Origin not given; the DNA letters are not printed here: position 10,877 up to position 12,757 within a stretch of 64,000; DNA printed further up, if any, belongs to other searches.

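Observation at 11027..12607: Fused GT2 glycosyltransferase / CE4 deacetylase (ArnC-ArnD-like architecture) embedded in a MacAB-type exporter gene string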

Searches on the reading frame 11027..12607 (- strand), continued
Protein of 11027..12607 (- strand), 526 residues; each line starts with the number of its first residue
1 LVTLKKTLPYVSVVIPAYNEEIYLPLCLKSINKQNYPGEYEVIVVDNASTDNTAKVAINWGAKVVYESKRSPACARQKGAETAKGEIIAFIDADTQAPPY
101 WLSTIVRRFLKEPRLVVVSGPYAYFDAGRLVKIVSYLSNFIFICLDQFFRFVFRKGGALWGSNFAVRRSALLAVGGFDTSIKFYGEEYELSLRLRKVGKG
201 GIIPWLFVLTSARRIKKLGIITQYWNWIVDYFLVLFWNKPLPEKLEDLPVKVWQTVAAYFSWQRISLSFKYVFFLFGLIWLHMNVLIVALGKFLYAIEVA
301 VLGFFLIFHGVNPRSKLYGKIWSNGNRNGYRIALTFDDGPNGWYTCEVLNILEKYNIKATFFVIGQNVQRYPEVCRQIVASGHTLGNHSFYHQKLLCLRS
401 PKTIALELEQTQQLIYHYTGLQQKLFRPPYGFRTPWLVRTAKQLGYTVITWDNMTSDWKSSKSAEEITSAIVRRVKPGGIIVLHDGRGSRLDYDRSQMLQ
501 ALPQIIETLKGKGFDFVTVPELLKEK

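Call 33: find_encoding_contigs(protein=P0135, flank=6000, max_places=2)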
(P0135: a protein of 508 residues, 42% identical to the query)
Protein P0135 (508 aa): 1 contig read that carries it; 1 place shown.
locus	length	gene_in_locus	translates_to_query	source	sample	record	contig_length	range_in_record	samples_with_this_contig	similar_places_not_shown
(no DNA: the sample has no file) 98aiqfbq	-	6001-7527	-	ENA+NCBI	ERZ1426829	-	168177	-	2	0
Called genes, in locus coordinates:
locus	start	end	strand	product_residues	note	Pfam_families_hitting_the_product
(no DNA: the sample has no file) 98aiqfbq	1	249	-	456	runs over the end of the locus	PF02878:PGM_PMM_I, PF02879:PGM_PMM_II, PF02880:PGM_PMM_III, PF00408:PGM_PMM_IV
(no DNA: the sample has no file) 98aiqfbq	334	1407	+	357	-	PF00483:NTP_transferase, PF12804:NTP_transf_3, PF22640:ManC_GMP_beta-helix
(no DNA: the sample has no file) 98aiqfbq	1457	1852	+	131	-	PF01909:NTP_transf_2, PF18765:Polbeta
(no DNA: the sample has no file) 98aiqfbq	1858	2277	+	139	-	PF01934:HepT-like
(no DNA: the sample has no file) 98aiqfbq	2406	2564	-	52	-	-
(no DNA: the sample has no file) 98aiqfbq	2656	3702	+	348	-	PF01926:MMR_HSR1, PF02421:FeoB_N, PF06071:YchF-GTPase_C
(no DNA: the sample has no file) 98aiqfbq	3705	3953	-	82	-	-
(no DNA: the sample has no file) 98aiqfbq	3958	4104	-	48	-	-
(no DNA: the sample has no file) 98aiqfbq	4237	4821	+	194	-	PF09335:VTT_dom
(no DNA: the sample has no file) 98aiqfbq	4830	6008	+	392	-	PF13477:Glyco_trans_4_2, PF13439:Glyco_transf_4, PF13579:Glyco_trans_4_4 (faint), PF20706:GT4-conflict (weak), PF00534:Glycos_transf_1, PF13692:Glyco_trans_1_4, PF13524:Glyco_trans_1_2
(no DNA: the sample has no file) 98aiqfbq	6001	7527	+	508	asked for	PF00535:Glycos_transf_2, PF10111:Glyco_tranf_2_2, PF13506:Glyco_transf_21 (faint), PF13641:Glyco_tranf_2_3, PF01522:Polysacc_deac_1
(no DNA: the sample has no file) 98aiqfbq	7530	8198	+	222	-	PF14360:PAP2_C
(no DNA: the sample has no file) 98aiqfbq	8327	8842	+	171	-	PF01250:Ribosomal_S6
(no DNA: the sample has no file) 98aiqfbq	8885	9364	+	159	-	PF00436:SSB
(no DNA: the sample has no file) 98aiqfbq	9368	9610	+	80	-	PF01084:Ribosomal_S18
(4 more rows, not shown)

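Call 34: find_encoding_contigs(protein=P0151, flank=5000, max_places=1)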
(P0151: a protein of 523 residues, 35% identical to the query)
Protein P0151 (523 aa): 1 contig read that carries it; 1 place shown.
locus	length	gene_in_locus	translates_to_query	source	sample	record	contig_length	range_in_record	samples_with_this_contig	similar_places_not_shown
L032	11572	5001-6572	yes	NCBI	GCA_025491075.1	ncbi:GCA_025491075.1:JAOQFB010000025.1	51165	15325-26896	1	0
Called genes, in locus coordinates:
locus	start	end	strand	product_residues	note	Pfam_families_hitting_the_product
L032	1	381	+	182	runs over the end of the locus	PF02357:NusG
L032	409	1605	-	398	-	-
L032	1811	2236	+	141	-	PF03946:Ribosomal_L11_N, PF00298:Ribosomal_L11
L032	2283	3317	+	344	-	PF00687:Ribosomal_L1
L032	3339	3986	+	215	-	PF02223:Thymidylate_kin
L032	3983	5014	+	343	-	PF00106:adh_short, PF01073:3Beta_HSD, PF01370:Epimerase, PF02719:Polysacc_synt_2, PF04321:RmlD_sub_bind, PF07993:NAD_binding_4 (weak), PF08659:KR, PF16363:GDP_Man_Dehyd, +2 more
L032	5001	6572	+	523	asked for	PF00535:Glycos_transf_2, PF10111:Glyco_tranf_2_2 (weak), PF13641:Glyco_tranf_2_3, PF13506:Glyco_transf_21 (weak), PF13632:Glyco_trans_2_3, PF01522:Polysacc_deac_1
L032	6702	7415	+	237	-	PF22769:DCD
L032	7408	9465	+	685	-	PF01712:dNK (weak), PF02223:Thymidylate_kin, PF13401:AAA_22 (faint)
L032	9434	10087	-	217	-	-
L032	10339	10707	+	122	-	PF01042:Ribonuc_L-PSP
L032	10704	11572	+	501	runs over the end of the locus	PF00291:PALP, PF00585:Thr_dehydrat_C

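Call 35: find_encoding_contigs(protein=P0160, flank=5000, max_places=1)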
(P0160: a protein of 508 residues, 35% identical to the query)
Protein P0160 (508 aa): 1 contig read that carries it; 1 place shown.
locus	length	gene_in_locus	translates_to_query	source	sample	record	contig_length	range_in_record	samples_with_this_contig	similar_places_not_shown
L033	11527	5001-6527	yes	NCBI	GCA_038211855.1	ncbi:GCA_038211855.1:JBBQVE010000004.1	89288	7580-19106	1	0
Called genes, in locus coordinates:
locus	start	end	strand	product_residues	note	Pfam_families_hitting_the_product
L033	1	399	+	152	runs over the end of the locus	PF10604:Polyketide_cyc2 (weak)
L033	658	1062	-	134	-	PF00152:tRNA-synt_2 (weak)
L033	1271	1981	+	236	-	PF01988:VIT1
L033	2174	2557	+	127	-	-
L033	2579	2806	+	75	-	-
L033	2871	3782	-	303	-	-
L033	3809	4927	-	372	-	-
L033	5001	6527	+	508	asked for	PF00535:Glycos_transf_2, PF10111:Glyco_tranf_2_2 (faint), PF13641:Glyco_tranf_2_3, PF13506:Glyco_transf_21 (weak), PF01522:Polysacc_deac_1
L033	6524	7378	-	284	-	PF10639:TMEM234 (weak), PF00892:EamA (weak)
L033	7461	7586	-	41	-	-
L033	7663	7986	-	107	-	PF01817:CM_2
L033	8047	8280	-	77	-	-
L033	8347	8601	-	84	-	-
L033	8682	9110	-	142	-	-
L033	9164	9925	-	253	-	-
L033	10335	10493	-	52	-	-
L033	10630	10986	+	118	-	-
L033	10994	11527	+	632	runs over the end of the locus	PF00933:Glyco_hydro_3, PF01915:Glyco_hydro_3_C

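Call 36: find_encoding_contigs(protein=P0125, flank=5000, max_places=1)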
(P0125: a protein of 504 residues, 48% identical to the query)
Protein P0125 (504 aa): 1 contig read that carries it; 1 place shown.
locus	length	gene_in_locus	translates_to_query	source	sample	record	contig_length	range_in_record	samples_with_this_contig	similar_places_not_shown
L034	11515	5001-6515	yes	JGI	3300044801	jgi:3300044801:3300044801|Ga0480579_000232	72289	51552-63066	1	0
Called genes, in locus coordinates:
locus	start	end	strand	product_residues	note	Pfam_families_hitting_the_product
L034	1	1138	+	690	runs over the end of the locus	PF25819:Nal1_C (faint)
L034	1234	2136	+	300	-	PF00781:DAGK_cat, PF19279:YegS_C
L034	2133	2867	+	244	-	PF01553:Acyltransferase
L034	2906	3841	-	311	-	PF05231:MASE1, PF13493:DUF4118 (weak), PF08668:HDOD (weak), PF13487:HD_5, PF01966:HD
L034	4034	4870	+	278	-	PF16011:CBM9_2 (weak)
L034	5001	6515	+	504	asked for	PF00535:Glycos_transf_2, PF10111:Glyco_tranf_2_2 (weak), PF13641:Glyco_tranf_2_3, PF13632:Glyco_trans_2_3, PF01522:Polysacc_deac_1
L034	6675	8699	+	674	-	PF16875:Glyco_hydro_36N (faint), PF02065:Melibiase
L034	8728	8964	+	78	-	PF03352:Adenine_glyco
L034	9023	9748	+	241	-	PF00005:ABC_tran, PF13304:AAA_21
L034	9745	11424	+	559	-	PF16949:ABC_tran_2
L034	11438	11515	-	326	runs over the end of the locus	PF02729:OTCace_N, PF00185:OTCace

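Call 37: find_encoding_contigs(protein=P0286, flank=5000, max_places=1)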
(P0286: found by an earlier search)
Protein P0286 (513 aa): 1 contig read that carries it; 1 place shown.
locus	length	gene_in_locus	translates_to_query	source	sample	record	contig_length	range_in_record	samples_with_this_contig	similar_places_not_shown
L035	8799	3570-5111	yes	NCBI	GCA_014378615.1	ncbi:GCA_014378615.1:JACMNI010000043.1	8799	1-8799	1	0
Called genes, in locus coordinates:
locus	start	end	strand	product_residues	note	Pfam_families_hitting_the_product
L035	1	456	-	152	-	PF01182:Glucosamine_iso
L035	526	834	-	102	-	PF00076:RRM_1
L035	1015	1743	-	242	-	PF02585:PIG-L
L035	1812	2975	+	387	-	PF01406:tRNA-synt_1e, PF01921:tRNA-synt_1f (faint), PF09334:tRNA-synt_1g (faint)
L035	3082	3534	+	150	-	-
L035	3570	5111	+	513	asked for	PF00535:Glycos_transf_2, PF13641:Glyco_tranf_2_3 (weak), PF01522:Polysacc_deac_1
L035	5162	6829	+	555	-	PF00005:ABC_tran, PF02463:SMC_N (faint), PF13476:AAA_23 (faint), PF13555:AAA_29 (faint), PF01926:MMR_HSR1 (faint), PF13304:AAA_21 (faint), PF00005:ABC_tran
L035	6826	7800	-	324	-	PF00535:Glycos_transf_2, PF10111:Glyco_tranf_2_2 (weak), PF13641:Glyco_tranf_2_3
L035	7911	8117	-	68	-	-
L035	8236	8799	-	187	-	PF11799:IMS_C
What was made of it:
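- Lipid-metabolism neighbours in distant loci are sporadic (calls 34, 35, 37).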

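Call 38: predict_structure(alignment_id=A1)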
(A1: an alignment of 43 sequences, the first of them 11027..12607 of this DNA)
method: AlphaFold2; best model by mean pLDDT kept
length: 526 residues; sequences in the alignment: 43
mean_pLDDT: 92.1   pTM: 0.53
mean pLDDT of the five models: 92.1, 91.4, 91.4, 89.4, 88.7
residues with pLDDT >= 90: 401; 70-90: 102; 50-70: 16; < 50: 7
segments of 3 or more residues with pLDDT < 50: 1-5
pLDDT, mean of each block of 10 residues (from residue 1): 63 98 98 97 97 97 97 96 98 98 98 97 93 93 95 92 95 96 89 96 97 90 89 91 85 73 58 72 75 86 88 82 91 98 97 98 98 98 98 94 98 98 95 94 97 93 97 97 95 95 98 97 79
secondary structure, 60 per line:
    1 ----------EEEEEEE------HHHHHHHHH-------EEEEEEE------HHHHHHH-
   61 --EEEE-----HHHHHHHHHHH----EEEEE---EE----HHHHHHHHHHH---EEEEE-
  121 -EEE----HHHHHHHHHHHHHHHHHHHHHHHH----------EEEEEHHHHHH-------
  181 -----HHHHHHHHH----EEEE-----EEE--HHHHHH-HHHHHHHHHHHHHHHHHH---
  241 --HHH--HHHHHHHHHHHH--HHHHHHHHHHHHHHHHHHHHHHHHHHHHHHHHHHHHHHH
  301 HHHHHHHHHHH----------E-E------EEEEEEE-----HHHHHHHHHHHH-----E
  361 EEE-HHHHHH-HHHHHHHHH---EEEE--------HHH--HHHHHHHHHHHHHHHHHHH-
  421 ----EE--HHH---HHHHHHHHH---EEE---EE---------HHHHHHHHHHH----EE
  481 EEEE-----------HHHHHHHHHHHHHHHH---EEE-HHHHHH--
elements in order: E11-17 H24-32 E40-46 H53-59 E63-66 H72-82 E87-91 H101-111 E115-119 E122-124 H129-152 E163-167 H168-173 H186-194 E199-202 E208-210 H213-218 H220-237 H248-259 H262-311 E331-337 H343-354 E360-363 H365-370 H372-380 E384-387 H401-419 H435-443 E447-449 H464-474 E479-484 H496-511 E515-517 H519-524
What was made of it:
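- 11027..12607 (-): Whole gene: 526-aa GT2-TM-CE4 fusion protein (TTG start). AlphaFold mean pLDDT is 92 (call 38).
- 11897..11950 (-): Amphipathic interfacial helix (residues 220-237) directly after the TSARR motif; not a TM helix. DSSP helix 220-237 in the model (call 38).
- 11675..11824 (-): Long hydrophobic helix, residues 262-311. Residues 270-288 (window 11744-11800) form the clearly insertable TM segment. Residues 291-311 are marginal and align with the single TM of short-linker family members. AlphaFold gives one continuous helix 262-311 with pLDDT 58-88 (call 38).
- On MatB-type bifunctional GT2/CE4 enzymes: It is consistent with the AlphaFold model (call 38).
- The layout (GT-A + interfacial helix + TM) resembles GtrB, DPMS and ArnC in outline (call 38). 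AlphaFold draws one continuous helix, not a hairpin (call 38).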
